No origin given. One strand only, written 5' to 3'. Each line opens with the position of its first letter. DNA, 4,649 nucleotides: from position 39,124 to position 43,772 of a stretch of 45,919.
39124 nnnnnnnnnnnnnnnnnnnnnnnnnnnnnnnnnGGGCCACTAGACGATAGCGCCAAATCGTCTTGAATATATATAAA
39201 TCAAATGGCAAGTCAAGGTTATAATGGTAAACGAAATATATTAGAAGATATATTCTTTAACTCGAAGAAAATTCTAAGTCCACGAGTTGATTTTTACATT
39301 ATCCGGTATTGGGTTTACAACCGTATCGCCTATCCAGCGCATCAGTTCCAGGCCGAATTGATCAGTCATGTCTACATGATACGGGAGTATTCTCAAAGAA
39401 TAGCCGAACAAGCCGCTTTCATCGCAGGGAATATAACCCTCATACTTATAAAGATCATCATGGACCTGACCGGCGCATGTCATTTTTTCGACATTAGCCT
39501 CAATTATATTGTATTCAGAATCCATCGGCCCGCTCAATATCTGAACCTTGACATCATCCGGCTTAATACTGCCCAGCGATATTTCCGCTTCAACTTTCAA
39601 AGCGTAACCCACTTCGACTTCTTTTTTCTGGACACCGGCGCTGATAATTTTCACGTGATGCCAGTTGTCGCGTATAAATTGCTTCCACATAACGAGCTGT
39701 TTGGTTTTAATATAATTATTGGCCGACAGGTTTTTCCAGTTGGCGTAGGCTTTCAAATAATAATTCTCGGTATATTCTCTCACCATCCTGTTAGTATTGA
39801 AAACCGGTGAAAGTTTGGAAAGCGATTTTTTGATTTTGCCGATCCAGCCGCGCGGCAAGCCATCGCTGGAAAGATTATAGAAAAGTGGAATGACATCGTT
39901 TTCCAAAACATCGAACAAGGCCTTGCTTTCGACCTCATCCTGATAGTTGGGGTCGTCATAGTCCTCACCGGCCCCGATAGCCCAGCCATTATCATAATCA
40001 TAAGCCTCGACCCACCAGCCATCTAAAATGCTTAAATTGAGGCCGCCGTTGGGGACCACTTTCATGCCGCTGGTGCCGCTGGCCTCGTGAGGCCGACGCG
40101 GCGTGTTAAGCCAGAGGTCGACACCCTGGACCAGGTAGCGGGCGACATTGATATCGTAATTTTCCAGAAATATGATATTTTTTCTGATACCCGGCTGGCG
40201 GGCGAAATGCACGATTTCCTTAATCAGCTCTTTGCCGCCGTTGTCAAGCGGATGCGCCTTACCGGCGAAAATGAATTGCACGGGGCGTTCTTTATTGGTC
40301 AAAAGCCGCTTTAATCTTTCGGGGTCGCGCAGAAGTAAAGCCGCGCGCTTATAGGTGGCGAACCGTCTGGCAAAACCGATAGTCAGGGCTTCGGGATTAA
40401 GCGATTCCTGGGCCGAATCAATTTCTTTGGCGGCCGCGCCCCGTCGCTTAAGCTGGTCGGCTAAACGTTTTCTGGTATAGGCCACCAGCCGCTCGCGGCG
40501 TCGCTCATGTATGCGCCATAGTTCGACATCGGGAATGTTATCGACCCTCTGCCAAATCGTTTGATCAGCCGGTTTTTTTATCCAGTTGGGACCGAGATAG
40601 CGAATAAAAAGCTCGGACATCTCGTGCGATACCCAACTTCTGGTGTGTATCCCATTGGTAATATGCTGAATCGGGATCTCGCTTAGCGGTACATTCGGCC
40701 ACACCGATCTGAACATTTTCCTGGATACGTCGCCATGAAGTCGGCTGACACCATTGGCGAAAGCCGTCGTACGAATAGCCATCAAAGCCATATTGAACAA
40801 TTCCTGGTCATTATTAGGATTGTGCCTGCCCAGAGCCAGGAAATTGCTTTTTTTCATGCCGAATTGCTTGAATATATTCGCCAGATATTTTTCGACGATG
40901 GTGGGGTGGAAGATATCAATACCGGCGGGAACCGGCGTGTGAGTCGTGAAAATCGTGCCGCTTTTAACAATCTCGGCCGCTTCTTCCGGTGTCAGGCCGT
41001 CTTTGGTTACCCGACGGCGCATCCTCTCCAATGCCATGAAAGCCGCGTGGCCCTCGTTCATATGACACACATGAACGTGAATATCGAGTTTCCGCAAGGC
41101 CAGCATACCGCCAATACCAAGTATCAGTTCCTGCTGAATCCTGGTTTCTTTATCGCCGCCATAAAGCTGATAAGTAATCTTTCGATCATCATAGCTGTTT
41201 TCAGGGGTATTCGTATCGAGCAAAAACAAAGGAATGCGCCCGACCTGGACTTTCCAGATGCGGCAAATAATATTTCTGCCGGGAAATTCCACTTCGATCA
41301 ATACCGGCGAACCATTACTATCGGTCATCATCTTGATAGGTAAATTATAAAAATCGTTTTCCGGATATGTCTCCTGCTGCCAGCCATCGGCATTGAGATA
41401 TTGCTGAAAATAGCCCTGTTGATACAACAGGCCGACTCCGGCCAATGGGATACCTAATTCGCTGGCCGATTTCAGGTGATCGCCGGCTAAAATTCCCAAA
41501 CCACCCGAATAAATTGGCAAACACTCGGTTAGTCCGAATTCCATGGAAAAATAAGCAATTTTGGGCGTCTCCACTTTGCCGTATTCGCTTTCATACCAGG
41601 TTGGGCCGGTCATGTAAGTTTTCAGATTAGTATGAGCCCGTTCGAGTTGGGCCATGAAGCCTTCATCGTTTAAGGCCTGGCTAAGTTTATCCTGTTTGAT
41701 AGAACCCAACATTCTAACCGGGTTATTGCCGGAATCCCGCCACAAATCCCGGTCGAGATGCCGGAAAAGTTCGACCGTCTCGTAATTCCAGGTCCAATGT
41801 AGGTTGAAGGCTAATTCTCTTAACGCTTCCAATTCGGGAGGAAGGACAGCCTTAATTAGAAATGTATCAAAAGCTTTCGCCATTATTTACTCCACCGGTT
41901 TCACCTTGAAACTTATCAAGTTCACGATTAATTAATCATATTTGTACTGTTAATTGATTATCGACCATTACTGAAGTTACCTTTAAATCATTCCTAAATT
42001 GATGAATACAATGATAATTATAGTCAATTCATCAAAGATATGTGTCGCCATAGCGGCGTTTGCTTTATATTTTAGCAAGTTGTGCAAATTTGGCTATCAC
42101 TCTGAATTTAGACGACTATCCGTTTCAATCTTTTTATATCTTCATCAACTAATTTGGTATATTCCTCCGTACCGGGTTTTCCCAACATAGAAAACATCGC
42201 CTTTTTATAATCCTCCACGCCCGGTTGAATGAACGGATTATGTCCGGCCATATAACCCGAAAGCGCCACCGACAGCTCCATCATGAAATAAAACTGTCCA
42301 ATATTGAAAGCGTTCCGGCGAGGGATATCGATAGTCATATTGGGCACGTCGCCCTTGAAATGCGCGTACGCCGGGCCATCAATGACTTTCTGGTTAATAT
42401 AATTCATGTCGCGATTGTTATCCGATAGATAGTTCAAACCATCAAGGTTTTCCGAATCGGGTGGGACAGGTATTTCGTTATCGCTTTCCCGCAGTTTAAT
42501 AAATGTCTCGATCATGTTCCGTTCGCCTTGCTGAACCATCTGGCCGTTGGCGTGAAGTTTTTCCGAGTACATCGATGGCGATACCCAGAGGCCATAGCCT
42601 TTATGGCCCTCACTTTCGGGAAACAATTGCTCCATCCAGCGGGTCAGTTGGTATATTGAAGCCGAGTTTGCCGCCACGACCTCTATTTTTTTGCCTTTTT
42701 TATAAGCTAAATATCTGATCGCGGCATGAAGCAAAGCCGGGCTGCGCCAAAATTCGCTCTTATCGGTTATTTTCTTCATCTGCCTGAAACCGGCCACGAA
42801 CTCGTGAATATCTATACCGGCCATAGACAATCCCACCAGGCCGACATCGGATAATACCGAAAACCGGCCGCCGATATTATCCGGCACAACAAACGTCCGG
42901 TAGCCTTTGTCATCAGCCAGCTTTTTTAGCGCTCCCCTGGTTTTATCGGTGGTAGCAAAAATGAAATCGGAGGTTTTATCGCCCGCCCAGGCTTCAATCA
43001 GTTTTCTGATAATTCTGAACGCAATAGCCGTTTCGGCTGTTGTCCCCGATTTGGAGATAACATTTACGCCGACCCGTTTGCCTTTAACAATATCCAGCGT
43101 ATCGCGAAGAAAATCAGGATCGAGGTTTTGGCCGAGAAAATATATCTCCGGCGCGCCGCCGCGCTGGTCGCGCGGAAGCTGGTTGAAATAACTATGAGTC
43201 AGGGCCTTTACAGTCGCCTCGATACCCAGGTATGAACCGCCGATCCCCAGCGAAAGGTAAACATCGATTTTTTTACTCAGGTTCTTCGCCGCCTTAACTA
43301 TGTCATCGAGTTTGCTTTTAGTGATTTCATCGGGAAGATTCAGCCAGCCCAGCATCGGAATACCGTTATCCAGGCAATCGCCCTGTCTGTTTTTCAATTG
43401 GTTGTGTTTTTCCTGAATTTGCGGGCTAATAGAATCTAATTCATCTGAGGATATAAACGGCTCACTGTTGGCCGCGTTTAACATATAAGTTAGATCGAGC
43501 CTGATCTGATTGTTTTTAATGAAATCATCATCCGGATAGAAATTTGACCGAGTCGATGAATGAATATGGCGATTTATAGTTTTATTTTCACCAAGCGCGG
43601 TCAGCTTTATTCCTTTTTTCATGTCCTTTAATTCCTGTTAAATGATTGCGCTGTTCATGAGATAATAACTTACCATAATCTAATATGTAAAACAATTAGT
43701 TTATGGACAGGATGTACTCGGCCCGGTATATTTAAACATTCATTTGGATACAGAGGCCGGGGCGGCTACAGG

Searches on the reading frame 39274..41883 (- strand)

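Call 53: search_protein_families(library=pfam, proteins=[window:39274-41883:-], max_evalue=0.00001)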
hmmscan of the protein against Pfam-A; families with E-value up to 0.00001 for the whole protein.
window:39274-41883:- (869 aa): 2 families
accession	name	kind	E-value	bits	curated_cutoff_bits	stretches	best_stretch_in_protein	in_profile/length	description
PF11897.13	DUF3417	-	1.7e-37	128.6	25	1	14-122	1-109/109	Protein of unknown function (DUF3417)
PF00343.26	Phosphorylase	-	7.2e-37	127.5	27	2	271-627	218-584/713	Carbohydrate phosphorylase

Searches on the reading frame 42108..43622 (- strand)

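Call 53: search_protein_families(library=pfam, proteins=[window:42108-43622:-], max_evalue=0.00001)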
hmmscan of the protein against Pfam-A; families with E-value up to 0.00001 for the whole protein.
window:42108-43622:- (504 aa): 1 family
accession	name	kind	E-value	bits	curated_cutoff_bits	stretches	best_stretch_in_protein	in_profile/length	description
PF00342.24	PGI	-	4.1e-17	62.4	22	1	116-474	93-460/486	Phosphoglucose isomerase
